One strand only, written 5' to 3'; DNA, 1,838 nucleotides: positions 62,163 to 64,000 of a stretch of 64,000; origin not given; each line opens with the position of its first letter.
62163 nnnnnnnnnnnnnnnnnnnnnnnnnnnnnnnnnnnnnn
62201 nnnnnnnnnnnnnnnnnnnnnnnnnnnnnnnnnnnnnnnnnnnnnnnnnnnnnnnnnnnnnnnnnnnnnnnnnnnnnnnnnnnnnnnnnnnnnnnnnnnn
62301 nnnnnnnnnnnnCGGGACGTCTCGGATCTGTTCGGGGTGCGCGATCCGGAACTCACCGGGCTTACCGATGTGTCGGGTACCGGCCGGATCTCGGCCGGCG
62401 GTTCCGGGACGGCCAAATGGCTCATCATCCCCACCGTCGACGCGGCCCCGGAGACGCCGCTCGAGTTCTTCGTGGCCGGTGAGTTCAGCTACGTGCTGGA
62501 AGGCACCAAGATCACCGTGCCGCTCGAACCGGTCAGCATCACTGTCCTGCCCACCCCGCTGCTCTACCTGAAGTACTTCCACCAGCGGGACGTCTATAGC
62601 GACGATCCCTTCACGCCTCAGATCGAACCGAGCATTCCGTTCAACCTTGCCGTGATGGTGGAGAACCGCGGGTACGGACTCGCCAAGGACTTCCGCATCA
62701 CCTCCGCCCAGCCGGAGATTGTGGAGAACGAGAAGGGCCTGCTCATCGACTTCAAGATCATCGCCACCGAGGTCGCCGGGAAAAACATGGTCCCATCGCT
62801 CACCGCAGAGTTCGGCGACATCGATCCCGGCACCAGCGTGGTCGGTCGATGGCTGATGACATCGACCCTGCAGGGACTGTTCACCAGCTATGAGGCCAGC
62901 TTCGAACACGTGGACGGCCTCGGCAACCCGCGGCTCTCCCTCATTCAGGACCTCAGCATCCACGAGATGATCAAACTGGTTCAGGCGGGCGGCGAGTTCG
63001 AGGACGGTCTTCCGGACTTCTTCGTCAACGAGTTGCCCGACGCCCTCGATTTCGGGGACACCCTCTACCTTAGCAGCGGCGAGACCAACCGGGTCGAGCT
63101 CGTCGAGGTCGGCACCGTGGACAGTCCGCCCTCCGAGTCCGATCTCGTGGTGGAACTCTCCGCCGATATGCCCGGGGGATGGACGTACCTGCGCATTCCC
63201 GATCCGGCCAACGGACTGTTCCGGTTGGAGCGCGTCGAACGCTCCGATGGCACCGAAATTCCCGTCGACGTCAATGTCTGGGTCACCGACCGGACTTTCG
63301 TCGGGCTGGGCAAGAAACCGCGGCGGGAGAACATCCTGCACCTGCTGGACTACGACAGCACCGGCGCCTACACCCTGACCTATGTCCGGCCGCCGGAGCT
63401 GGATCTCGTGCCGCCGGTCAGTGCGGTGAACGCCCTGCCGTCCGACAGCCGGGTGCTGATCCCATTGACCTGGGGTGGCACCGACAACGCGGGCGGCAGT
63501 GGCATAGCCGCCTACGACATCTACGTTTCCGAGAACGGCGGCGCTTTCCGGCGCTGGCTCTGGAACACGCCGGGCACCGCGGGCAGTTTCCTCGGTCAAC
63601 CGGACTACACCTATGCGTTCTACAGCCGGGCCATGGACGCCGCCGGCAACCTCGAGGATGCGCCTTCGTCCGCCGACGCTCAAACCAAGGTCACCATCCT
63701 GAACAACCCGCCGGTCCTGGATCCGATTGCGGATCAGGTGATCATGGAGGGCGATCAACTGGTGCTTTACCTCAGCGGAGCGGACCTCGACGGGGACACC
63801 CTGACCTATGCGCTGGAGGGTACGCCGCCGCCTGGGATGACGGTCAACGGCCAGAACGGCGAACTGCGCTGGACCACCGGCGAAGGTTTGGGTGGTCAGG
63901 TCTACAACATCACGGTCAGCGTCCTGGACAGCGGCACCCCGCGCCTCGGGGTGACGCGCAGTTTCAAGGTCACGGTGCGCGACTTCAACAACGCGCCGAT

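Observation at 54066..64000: Second giant (>3300 aa) modular surface protein running off the window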

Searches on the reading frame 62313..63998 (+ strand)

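Call 8: search_protein_families(library=pfam, proteins=[window:62313-63998:+], max_evalue=10)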
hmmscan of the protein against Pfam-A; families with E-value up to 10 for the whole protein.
window:62313-63998:+ (562 aa): 3 families
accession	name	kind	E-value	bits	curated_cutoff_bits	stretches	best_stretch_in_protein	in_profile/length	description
PF05345.18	He_PIG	-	3.6e-09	37.4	24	1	466-555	1-95/96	Putative Ig domain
PF17963.7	Big_9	-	8e-05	23.9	23.6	1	464-540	1-77/89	Bacterial Ig domain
PF25697.1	EBNA2_N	-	0.021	15.2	27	0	527-550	10-33/58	EBNA-2 N-terminal dimerization domain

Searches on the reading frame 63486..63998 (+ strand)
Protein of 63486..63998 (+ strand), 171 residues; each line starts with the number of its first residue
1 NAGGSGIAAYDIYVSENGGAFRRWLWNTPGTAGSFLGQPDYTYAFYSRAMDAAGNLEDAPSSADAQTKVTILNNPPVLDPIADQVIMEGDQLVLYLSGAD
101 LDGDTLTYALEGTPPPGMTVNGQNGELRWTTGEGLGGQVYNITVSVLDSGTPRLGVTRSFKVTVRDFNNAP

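Call 77: search_protein_families(library=pfam, proteins=[window:63486-63998:+], max_evalue=10)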
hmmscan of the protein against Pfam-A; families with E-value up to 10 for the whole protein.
window:63486-63998:+ (171 aa): 3 families
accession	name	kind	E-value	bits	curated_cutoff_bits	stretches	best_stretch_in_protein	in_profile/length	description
PF05345.18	He_PIG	-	6.2e-10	39.8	24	1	75-164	1-95/96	Putative Ig domain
PF17963.7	Big_9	-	1.4e-05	26.3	23.6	1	73-149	1-77/89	Bacterial Ig domain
PF17803.7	Cadherin_4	-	0.48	11.4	25.1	1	67-127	5-61/71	Bacterial cadherin-like domain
